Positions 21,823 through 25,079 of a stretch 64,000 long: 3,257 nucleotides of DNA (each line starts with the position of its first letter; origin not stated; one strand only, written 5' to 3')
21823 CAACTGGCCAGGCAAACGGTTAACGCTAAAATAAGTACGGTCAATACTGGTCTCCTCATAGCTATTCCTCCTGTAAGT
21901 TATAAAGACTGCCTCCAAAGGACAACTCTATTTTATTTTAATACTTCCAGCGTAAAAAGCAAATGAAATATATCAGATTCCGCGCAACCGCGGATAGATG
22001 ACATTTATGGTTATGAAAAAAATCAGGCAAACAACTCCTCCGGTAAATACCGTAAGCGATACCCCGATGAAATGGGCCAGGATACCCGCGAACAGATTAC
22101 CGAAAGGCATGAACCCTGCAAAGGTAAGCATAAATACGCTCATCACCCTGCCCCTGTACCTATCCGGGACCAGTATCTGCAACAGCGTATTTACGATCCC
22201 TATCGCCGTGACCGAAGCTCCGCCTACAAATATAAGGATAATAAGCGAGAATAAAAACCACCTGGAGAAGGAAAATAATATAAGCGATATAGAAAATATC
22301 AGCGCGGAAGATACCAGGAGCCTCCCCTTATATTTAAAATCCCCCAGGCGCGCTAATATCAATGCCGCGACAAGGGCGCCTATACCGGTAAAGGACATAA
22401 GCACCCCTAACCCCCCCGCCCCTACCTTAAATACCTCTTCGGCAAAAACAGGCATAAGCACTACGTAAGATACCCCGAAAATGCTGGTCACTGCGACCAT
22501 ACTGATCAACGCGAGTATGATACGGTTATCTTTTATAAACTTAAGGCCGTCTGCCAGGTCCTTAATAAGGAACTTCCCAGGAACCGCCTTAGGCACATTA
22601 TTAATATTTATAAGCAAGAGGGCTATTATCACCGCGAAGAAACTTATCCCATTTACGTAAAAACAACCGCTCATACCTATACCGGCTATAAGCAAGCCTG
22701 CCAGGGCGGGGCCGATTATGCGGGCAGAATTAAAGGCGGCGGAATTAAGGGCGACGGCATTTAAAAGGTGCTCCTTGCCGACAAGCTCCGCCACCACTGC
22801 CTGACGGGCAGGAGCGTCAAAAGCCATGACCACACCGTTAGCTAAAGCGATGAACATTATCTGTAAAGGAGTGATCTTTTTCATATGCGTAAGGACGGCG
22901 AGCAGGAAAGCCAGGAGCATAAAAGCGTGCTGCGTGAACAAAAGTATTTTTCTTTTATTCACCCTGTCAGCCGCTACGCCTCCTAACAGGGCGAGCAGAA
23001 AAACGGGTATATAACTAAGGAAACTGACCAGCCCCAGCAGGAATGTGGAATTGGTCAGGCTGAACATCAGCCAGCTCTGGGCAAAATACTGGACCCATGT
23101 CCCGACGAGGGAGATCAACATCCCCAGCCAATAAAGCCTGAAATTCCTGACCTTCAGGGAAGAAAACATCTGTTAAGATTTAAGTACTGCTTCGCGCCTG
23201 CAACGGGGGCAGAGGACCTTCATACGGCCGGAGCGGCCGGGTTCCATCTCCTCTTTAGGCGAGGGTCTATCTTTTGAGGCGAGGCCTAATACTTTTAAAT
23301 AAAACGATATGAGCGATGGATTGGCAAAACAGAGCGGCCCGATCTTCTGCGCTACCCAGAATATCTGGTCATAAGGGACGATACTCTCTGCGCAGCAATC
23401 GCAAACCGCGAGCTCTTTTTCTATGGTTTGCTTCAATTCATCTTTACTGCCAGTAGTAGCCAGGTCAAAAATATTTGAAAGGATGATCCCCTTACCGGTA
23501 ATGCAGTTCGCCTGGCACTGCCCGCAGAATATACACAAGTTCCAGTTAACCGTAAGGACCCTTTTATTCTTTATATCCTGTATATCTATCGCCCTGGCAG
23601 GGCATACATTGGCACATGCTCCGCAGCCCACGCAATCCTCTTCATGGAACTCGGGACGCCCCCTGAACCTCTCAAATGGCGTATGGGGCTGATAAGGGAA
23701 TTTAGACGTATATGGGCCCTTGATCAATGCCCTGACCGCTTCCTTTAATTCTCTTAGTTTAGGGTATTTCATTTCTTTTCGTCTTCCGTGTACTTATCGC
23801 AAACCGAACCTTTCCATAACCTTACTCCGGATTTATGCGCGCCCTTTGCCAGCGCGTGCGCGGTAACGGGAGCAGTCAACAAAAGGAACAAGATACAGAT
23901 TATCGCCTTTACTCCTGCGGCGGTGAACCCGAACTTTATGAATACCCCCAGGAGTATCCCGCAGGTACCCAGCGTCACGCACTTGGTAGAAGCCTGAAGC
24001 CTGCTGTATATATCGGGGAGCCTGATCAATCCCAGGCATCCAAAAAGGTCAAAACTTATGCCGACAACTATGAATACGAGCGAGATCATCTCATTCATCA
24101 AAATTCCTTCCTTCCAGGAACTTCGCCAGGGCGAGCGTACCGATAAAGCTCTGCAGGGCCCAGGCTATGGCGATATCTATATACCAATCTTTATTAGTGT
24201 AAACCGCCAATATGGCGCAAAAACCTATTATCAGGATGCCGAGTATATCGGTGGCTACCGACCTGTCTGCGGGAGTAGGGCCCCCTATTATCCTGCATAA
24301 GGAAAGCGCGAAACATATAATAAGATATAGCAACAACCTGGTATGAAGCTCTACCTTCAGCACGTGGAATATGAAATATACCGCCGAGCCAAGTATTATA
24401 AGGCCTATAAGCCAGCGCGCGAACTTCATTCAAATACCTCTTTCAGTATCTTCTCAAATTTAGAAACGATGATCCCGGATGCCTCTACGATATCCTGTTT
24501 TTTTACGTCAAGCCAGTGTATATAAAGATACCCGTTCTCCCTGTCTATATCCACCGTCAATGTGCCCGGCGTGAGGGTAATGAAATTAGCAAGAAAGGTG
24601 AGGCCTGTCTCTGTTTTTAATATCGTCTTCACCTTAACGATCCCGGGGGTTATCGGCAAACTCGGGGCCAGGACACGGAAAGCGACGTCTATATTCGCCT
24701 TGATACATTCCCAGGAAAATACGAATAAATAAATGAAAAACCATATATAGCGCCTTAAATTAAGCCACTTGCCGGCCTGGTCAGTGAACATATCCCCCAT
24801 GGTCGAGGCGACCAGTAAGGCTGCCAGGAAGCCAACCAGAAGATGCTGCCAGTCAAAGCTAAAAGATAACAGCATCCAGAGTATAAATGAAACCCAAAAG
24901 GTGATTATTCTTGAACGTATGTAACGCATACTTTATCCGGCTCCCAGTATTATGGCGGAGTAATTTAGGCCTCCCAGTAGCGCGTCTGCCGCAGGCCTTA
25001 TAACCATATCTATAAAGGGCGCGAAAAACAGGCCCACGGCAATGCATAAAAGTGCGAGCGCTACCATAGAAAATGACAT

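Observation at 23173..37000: Composite 18-gene operon joining an AsrAB/HydBG-like NAD(P)H module, a group-4 [NiFe] hydrogenase and a full Mrp antiporter with three NuoL/M/N-like pumps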

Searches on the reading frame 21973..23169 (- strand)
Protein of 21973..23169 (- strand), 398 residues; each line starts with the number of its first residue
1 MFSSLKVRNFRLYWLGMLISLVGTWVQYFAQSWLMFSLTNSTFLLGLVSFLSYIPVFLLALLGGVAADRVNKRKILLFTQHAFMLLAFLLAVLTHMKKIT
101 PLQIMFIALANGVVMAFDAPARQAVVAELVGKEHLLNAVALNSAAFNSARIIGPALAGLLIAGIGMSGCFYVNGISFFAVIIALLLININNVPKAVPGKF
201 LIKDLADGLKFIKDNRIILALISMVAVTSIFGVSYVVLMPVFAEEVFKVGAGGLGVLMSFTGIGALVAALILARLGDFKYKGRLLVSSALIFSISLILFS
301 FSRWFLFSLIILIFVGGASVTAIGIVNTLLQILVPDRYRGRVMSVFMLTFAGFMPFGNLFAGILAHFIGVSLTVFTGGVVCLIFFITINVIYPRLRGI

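Call 5: search_protein_families(library=pfam, proteins=[window:21973-23169:-], max_evalue=0.01)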
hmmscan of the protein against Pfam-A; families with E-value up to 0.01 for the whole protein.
window:21973-23169:- (398 aa): 2 families
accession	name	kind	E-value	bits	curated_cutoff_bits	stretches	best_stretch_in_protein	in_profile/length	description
PF05977.19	MFS_3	-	1.6e-66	225.3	27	1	2-385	4-387/524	Transmembrane secretion effector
PF07690.21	MFS_1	-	1.9e-42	145.8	33.4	2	14-350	2-339/347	Major Facilitator Superfamily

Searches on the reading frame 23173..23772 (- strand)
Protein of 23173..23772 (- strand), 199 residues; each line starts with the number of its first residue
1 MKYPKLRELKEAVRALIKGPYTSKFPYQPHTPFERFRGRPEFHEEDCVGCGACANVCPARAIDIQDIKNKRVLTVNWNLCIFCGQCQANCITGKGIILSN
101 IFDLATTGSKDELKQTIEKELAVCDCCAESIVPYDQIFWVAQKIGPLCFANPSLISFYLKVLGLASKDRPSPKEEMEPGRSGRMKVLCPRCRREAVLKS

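Call 5: search_protein_families(library=pfam, proteins=[window:23173-23772:-], max_evalue=0.01)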
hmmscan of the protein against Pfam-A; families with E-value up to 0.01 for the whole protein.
window:23173-23772:- (199 aa): 11 families
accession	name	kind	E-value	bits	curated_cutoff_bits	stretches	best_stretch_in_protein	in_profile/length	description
PF12838.12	Fer4_7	-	3.5e-10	40.6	27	1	47-93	2-51/52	4Fe-4S dicluster domain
PF00037.32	Fer4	-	4.8e-10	39.3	21.1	2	41-62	2-23/24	4Fe-4S binding domain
PF13237.11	Fer4_10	-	6.5e-08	32.8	25.5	1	42-90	4-52/53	4Fe-4S dicluster domain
PF13187.11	Fer4_9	-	1.7e-07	31.6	27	1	46-92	1-49/52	4Fe-4S dicluster domain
PF14697.11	Fer4_21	-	3.6e-06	27.4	35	1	43-91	4-52/59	4Fe-4S dicluster domain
PF25160.1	LdpA_Fe-S-bd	-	4.6e-06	26.7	27.6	2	42-66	23-47/49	LdpA Fe-S cluster-binding domain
PF12837.12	Fer4_6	-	4.8e-06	26.7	25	1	40-62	2-24/24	4Fe-4S binding domain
PF12797.12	Fer4_2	-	6.9e-06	26.1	24.5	1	39-59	2-22/22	4Fe-4S binding domain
PF13459.11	Fer4_15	-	0.0011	20.1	22.4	0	74-110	2-30/66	4Fe-4S single cluster domain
PF13484.11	Fer4_16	-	0.0018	19.4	30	1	47-67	2-24/66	4Fe-4S double cluster binding domain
PF12800.12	Fer4_4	-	0.0034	18.1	24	1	45-59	2-16/17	4Fe-4S binding domain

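Call 7: search_protein_families(library=ncbifam, proteins=[window:23173-23772:-], max_evalue=0.001)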
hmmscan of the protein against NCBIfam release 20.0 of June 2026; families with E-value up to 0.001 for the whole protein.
window:23173-23772:- (199 aa): 52 families (the best 25 are shown)
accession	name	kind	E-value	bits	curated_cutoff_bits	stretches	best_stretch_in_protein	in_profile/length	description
NF009053.0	PRK12387.1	subfamily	2.3e-28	99.2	204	1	17-143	10-136/180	formate hydrogenlyase complex iron-sulfur subunit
NF006076.0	PRK08222.1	equivalog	1.1e-22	80.7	270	1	18-138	11-131/181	hydrogenase 4 subunit H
TIGR01971.1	NuoI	subfamily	2.1e-18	66.1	113.05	1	13-111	6-113/121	NADH-quinone oxidoreductase, chain I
NF006221.0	PRK08348.1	subfamily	1.2e-17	63.8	124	1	8-113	6-109/136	NADH-plastoquinone oxidoreductase subunit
NF004537.0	PRK05888.1-3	equivalog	1.1e-15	57.7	163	1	13-118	31-151/204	NADH-quinone oxidoreductase subunit NuoI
NF004540.0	PRK05888.2-1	equivalog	2.1e-14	53.3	215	1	7-117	6-123/139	NADH-quinone oxidoreductase subunit NuoI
NF004543.0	PRK05888.2-5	equivalog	1.1e-13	51.2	243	1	13-114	27-133/217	NADH-quinone oxidoreductase subunit NuoI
TIGR00403.1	ndhI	equivalog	1.6e-12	47.4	302.35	1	18-107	35-130/183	NAD(P)H-quinone oxidoreductase subunit I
NF040612.1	F420_dehyd_FpoI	exception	1.8e-12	47.2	180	1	6-92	3-96/135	F420H2 dehydrogenase subunit FpoI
NF004538.0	PRK05888.1-4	equivalog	1e-11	44.7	135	1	9-131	20-151/162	NADH-quinone oxidoreductase subunit NuoI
NF004541.0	PRK05888.2-2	equivalog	1.2e-11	44.8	217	1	10-105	25-120/168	NADH-quinone oxidoreductase subunit NuoI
NF004536.0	PRK05888.1-1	equivalog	1.7e-10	40.5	212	1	10-110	18-128/180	NADH-quinone oxidoreductase subunit NuoI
NF004545.0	PRK05888.3-1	equivalog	2.9e-10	40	229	1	11-107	32-134/154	NADH-quinone oxidoreductase subunit NuoI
NF010590.0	PRK13984.1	equivalog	1.2e-09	36.9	946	1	12-68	17-73/611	putative oxidoreductase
NF004539.0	PRK05888.1-5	equivalog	1.3e-09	37.9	225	1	10-125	21-145/162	NADH-quinone oxidoreductase subunit NuoI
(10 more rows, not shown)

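Call 80: search_solved_structures(query=window:23173-23772:-, max_evalue=0.00001)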
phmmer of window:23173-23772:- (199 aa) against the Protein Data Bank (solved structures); distinct sequences matched with E-value up to 0.00001: 49.
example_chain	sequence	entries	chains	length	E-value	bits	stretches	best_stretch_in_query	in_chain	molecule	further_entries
7z0s_F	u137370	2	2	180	4.2e-18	68.7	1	16-127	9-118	Formate hydrogenlyase subunit 6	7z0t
9sfi_T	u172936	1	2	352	4.1e-15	59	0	18-65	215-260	4Fe-4S ferredoxin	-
6u8y_N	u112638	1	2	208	5.3e-13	52.1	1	13-113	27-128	NADH dehydrogenase subunit I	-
7eu3_I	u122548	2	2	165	1.2e-12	50.9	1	20-106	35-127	NAD(P)H-quinone oxidoreductase subunit I, chloroplastic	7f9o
9sw6_G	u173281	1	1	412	1.6e-12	50.5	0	45-91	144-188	Polyferredoxin protein MvhB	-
9grx_I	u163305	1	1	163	1.7e-12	50.4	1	19-106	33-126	NAD(P)H-quinone oxidoreductase subunit I, chloroplastic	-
6hum_I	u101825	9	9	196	2.7e-12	49.8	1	18-107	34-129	NAD(P)H-quinone oxidoreductase subunit I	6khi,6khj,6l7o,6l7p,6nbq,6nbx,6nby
7wfg_I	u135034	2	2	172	5.9e-12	48.7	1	20-93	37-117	NAD(P)H-quinone oxidoreductase subunit I, chloroplastic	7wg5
7bkb_K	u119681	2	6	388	1.1e-11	47.8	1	35-120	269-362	Formylmethanofuran dehydrogenase, subunit F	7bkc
5t5i_F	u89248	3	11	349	1.4e-11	47.4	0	39-91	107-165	Tungsten formylmethanofuran dehydrogenase subunit fwdF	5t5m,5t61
9sfi_O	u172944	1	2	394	9.5e-11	44.7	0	44-91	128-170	Ferredoxin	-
9iho_I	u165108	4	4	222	1e-10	44.6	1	14-126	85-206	NUIM (TYKY) subunit of mitochondrial NADH:ubiquinone oxidoreductase (Complex I)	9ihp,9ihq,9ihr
9sw6_H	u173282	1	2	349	1.2e-10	44.4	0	39-90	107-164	Tungsten formylmethanofuran dehydrogenase, subunit F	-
6cfw_N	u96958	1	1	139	1.6e-10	44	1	9-108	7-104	NADH-plastoquinone oxidoreductase subunit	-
7b0n_I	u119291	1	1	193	1.8e-10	43.8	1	11-123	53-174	Subunit NUIM of protein NADH:Ubiquinone Oxidoreductase (Complex I)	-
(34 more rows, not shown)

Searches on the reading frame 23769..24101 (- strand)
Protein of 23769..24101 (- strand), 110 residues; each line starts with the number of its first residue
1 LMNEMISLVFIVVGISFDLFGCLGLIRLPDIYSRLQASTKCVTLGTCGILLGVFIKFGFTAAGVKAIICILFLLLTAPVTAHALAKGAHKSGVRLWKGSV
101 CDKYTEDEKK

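Call 5: search_protein_families(library=pfam, proteins=[window:23769-24101:-], max_evalue=0.01)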
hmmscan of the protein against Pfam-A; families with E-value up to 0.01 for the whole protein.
window:23769-24101:- (110 aa): 1 family
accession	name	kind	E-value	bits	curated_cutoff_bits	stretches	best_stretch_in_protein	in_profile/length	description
PF03334.19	PhaG_MnhG_YufB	-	3.7e-25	88.4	23.4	1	10-89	1-80/80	Na+/H+ antiporter subunit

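Call 7: search_protein_families(library=ncbifam, proteins=[window:23769-24101:-], max_evalue=0.001)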
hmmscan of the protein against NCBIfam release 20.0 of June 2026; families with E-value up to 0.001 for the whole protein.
window:23769-24101:- (110 aa): 13 families
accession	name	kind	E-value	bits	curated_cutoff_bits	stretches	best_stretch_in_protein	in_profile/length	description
NF009314.0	PRK12674.1-2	subfamily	4.5e-36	123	102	1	2-109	3-110/116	Na+/H+ antiporter subunit G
TIGR01300.1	CPA3_mnhG_phaG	equivalog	8.3e-30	103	63.1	1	9-104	1-97/97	monovalent cation/H(+) antiporter subunit G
NF009312.0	PRK12672.1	subfamily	1.4e-25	89.8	122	1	1-109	1-118/122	putative monovalent cation/H+ antiporter subunit G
NF009316.0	PRK12674.1-5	equivalog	3.5e-23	81.7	122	1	2-95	4-99/121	Na+/H+ antiporter subunit G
NF009320.0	PRK12675.1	equivalog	1.1e-21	77.3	128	1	5-107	1-102/104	putative monovalent cation/H+ antiporter subunit G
NF009236.0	PRK12586.1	equivalog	3.4e-18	65.8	156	1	2-103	7-110/145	Na+/H+ antiporter subunit G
NF009313.0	PRK12674.1-1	equivalog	4.2e-18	65.6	151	1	4-89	6-93/140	Na+/H+ antiporter subunit G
NF009237.0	PRK12587.1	equivalog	1.1e-17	64.1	158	1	6-109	9-114/118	Na+/H+ antiporter subunit G1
NF009311.0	PRK12670.1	equivalog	1e-13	51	116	1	3-90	2-89/99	putative monovalent cation/H+ antiporter subunit G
NF009235.0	PRK12585.1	equivalog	2.1e-12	46.7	273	1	4-95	6-99/197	putative monovalent cation/H+ antiporter subunit G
NF009238.0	PRK12592.1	equivalog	6.7e-11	42.3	170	1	2-104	6-116/126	putative monovalent cation/H+ antiporter subunit G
NF009317.0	PRK12674.2-1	equivalog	4.8e-08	33.2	107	1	3-90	3-90/105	Na+/H+ antiporter subunit G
NF009315.0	PRK12674.1-4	equivalog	7e-08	32.7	130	1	4-88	12-98/121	Na+/H+ antiporter subunit G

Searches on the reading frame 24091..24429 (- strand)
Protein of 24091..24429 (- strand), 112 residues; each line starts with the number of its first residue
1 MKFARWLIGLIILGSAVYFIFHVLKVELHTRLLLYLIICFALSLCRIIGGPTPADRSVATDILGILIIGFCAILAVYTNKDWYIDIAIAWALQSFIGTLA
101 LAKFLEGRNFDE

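Call 5: search_protein_families(library=pfam, proteins=[window:24091-24429:-], max_evalue=0.01)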
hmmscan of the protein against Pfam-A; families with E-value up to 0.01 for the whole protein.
window:24091-24429:- (112 aa): 1 family
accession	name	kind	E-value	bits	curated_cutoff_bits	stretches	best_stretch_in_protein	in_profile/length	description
PF04066.18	MrpF_PhaF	-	1.1e-17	64.6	23.3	1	54-106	1-53/53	Multiple resistance and pH regulation protein F (MrpF / PhaF)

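Call 7: search_protein_families(library=ncbifam, proteins=[window:24091-24429:-], max_evalue=0.001)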
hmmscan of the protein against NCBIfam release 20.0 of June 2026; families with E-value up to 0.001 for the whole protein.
window:24091-24429:- (112 aa): 13 families
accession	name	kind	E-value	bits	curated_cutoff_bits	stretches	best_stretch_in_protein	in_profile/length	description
NF009242.0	PRK12599.1-1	equivalog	5.9e-20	71.4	89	1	35-107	11-83/86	putative monovalent cation/H+ antiporter subunit F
NF009243.0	PRK12599.1-2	equivalog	3.4e-18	66.1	95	1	24-109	3-88/91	putative monovalent cation/H+ antiporter subunit F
NF009246.0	PRK12599.1-5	equivalog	1.3e-17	64.2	92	1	37-108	11-82/83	putative monovalent cation/H+ antiporter subunit F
NF009248.0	PRK12600.1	equivalog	1.5e-16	60.3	97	1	29-107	7-84/94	Na(+)/H(+) antiporter subunit F1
NF009250.0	PRK12604.1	equivalog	4e-16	59.3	100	1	34-107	9-82/84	putative monovalent cation/H+ antiporter subunit F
NF009245.0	PRK12599.1-4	equivalog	4.6e-16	59.2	114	1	33-109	15-91/121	cation:proton antiporter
NF009244.0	PRK12599.1-3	equivalog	4.6e-12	46.2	90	1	36-105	16-85/92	putative monovalent cation/H+ antiporter subunit F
NF004812.0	PRK06161.1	equivalog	8.1e-12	45.5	93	1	33-106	13-86/92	K+/H+ antiporter subunit F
NF009247.0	PRK12599.1-6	equivalog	1.4e-11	44.7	100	1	33-106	11-84/89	putative monovalent cation/H+ antiporter subunit F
NF006243.0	PRK08381.1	equivalog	2.6e-11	43.8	79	1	35-109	12-87/89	putative monovalent cation/H+ antiporter subunit F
NF009300.0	PRK12657.1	equivalog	3.2e-11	43.3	103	1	24-108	6-89/100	putative monovalent cation/H+ antiporter subunit F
NF005930.0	PRK07948.1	equivalog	1.3e-06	28.9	82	1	35-104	11-80/86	monovalent cation/H+ antiporter complex subunit F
NF009249.0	PRK12603.1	equivalog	4e-06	27.1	81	1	35-107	9-82/90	putative monovalent cation/H+ antiporter subunit F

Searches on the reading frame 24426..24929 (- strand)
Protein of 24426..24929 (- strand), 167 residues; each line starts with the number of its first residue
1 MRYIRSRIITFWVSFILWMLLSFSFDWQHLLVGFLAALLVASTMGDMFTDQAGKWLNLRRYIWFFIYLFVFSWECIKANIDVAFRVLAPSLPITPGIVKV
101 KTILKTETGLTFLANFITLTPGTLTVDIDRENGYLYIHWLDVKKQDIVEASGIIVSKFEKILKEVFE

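Call 5: search_protein_families(library=pfam, proteins=[window:24426-24929:-], max_evalue=0.01)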
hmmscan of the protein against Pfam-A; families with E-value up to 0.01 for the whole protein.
window:24426-24929:- (167 aa): 1 family
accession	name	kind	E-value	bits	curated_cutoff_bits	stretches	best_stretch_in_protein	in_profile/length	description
PF01899.21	MNHE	-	4e-44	150.4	27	1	12-165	2-145/145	Na+/H+ ion antiporter subunit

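Call 7: search_protein_families(library=ncbifam, proteins=[window:24426-24929:-], max_evalue=0.001)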
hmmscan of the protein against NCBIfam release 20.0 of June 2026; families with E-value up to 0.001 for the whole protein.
window:24426-24929:- (167 aa): 16 families
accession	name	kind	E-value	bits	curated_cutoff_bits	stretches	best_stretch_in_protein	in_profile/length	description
TIGR00942.1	2a6301s05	subfamily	9.2e-35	119.7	212.25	1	18-167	1-144/144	multicomponent Na+:H+ antiporter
NF006245.0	PRK08383.1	subfamily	5.2e-33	114.3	192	1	7-163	3-164/168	putative monovalent cation/H+ antiporter subunit E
NF006244.0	PRK08382.1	equivalog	8.4e-31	107.5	226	1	8-166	36-200/201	putative monovalent cation/H+ antiporter subunit E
NF009295.0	PRK12652.1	equivalog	8.5e-29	100.9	290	1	7-141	171-304/368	monovalent cation/H+ antiporter subunit E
NF009292.0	PRK12651.1-3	equivalog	9.9e-27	93.9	213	1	15-166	12-157/158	Na+/H+ antiporter subunit E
NF006518.0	PRK08965.1-2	equivalog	6.4e-26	91.1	159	1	14-167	19-166/166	Na+/H+ antiporter subunit E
NF006519.0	PRK08965.1-3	equivalog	3.7e-24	85.3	190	1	15-167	11-157/158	Na+/H+ antiporter subunit E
NF006520.0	PRK08965.1-4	equivalog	1.9e-21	76.7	175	1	14-167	14-162/162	Na+/H+ antiporter subunit E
NF006521.0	PRK08965.1-5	equivalog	3e-21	75.7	141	1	6-167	14-171/180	Na+/H+ antiporter subunit E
NF006517.0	PRK08965.1-1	equivalog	2.7e-20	73.2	180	1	15-165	12-159/161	Na+/H+ antiporter subunit E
NF009291.0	PRK12651.1-1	equivalog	5.4e-20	72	228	1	11-165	8-156/159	Na+/H+ antiporter subunit E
NF004922.0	PRK06279.1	equivalog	2.8e-16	59.7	99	1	62-148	4-89/100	putative monovalent cation/H+ antiporter subunit E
NF009240.0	PRK12596.1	equivalog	1.9e-15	57.1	277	1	11-166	10-159/171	putative monovalent cation/H+ antiporter subunit E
NF009294.0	PRK12651.1-5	equivalog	4.9e-12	45.8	303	1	15-167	15-162/162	Na+/H+ antiporter subunit E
NF009293.0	PRK12651.1-4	equivalog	3.5e-07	30.4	195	1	9-164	12-171/173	Na+/H+ antiporter subunit E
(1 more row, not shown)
